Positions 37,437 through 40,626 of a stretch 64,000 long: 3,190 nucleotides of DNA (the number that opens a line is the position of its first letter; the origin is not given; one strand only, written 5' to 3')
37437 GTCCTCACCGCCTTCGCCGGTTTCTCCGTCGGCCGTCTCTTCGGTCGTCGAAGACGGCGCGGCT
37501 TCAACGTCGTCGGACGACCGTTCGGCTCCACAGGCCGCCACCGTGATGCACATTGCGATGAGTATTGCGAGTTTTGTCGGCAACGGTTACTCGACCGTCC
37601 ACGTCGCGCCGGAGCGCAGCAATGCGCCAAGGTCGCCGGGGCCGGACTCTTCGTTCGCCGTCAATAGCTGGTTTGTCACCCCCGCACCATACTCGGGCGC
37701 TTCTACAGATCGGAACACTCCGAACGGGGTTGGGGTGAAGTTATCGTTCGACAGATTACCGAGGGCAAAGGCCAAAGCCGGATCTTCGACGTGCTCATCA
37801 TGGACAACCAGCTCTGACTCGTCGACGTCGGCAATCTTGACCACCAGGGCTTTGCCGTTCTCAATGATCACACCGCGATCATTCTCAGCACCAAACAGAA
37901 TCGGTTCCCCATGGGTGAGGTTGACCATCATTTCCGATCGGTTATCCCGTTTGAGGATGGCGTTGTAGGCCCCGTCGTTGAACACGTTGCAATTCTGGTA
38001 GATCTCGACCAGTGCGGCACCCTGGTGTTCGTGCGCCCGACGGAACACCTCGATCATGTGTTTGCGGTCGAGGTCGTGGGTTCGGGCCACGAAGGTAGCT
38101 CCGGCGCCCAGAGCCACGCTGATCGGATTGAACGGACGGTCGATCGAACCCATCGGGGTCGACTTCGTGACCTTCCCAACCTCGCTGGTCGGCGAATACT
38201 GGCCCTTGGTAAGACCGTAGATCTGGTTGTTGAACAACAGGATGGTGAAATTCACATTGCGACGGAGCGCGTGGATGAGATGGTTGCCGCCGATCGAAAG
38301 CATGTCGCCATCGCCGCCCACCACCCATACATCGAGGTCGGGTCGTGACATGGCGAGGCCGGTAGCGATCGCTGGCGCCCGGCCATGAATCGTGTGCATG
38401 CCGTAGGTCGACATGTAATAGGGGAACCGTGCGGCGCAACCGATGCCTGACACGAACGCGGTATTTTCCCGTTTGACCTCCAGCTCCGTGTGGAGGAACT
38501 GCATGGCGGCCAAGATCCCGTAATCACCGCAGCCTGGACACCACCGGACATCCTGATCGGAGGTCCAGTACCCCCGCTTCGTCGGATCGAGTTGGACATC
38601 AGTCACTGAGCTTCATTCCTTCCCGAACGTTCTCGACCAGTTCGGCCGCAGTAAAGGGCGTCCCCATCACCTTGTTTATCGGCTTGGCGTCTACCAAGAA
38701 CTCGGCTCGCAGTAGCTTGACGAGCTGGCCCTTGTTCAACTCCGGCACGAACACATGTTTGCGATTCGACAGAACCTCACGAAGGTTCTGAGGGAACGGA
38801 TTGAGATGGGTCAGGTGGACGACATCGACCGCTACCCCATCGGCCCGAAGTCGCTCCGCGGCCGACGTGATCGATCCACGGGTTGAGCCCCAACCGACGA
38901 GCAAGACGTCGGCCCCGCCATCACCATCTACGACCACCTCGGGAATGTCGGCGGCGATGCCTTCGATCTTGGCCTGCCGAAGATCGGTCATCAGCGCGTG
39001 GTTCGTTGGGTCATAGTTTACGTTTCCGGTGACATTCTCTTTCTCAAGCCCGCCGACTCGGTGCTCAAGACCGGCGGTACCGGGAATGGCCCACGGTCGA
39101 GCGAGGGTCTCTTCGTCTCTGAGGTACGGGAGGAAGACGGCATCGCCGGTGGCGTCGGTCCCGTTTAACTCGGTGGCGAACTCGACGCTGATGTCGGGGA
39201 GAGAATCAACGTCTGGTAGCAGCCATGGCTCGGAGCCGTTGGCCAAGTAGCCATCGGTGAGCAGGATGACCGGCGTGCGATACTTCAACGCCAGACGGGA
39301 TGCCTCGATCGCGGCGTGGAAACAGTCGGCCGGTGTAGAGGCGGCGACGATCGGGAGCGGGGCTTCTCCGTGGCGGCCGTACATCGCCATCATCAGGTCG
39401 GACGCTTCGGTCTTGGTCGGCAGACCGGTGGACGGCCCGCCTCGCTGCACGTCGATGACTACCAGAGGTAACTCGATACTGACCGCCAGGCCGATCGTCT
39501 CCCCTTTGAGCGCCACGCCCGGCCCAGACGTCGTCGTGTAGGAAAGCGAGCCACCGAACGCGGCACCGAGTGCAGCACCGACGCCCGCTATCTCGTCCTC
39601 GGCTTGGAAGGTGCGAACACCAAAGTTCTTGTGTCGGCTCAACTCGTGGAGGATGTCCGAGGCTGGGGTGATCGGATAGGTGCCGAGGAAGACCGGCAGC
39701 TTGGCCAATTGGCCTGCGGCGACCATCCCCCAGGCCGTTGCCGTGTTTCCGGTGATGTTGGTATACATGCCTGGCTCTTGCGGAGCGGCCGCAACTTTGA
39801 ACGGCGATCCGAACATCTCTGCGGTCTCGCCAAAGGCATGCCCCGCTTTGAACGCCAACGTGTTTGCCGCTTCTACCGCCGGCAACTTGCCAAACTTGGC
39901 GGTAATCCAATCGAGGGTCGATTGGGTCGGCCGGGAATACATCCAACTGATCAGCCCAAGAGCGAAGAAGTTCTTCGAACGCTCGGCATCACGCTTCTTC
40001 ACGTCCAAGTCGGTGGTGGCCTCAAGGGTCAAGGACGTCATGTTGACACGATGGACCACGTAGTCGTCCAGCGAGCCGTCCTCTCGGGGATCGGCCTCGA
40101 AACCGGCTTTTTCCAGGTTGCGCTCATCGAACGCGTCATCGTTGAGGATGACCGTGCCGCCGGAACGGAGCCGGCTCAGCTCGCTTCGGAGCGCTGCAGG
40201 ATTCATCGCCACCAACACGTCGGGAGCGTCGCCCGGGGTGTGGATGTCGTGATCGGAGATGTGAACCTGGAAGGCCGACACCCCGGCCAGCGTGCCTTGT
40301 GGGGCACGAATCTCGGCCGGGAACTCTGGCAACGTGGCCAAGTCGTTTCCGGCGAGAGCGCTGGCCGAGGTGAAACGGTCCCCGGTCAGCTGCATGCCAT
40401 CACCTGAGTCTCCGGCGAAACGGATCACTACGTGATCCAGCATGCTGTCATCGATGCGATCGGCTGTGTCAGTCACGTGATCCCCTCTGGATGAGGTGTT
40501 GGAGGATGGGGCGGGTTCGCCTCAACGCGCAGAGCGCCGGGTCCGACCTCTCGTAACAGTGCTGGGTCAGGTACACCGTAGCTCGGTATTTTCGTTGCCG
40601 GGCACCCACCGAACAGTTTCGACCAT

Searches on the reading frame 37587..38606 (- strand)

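Call 54: search_protein_families(library=pfam, proteins=[window:37587-38606:-], max_evalue=0.0001)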
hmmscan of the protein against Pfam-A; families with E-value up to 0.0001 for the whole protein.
window:37587-38606:- (339 aa): 1 family
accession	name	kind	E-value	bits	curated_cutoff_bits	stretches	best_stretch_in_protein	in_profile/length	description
PF02775.26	TPP_enzyme_C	-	2.1e-31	109.2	21.9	1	58-202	5-151/151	Thiamine pyrophosphate enzyme, C-terminal TPP binding domain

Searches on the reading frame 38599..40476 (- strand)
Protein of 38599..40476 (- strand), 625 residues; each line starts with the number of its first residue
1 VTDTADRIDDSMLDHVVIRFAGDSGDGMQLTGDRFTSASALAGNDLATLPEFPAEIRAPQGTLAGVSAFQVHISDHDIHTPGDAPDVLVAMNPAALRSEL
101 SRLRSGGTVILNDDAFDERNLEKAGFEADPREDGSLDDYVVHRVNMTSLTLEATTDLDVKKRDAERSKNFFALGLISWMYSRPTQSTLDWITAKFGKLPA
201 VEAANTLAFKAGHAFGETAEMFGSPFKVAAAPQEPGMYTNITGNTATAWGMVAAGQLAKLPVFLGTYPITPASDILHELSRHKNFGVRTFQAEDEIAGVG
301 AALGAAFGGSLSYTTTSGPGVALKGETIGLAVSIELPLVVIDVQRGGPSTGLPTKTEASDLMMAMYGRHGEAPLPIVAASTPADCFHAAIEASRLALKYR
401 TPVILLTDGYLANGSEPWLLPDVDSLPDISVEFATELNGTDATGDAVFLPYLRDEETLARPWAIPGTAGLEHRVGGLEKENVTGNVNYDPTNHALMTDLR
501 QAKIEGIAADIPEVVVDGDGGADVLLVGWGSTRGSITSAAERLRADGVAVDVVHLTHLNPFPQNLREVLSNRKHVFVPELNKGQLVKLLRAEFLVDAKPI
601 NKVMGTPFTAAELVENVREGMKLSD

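Call 54: search_protein_families(library=pfam, proteins=[window:38599-40476:-], max_evalue=0.0001)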
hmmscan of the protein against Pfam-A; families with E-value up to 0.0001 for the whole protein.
window:38599-40476:- (625 aa): 4 families
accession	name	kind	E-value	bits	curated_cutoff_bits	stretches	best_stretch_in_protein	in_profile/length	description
PF01855.24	POR_N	-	7.1e-51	173.6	27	1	261-481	8-220/231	Pyruvate flavodoxin/ferredoxin oxidoreductase, thiamine diP-bdg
PF01558.24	POR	-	5.2e-23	82.5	27.4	1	25-213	2-172/173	Pyruvate ferredoxin/flavodoxin oxidoreductase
PF17147.9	PFOR_II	-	1.1e-08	35.8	27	1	522-592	1-77/102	Pyruvate:ferredoxin oxidoreductase core domain II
PF02780.25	Transketolase_C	-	1.8e-07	31.5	25.9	1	517-577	6-66/124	Transketolase, C-terminal domain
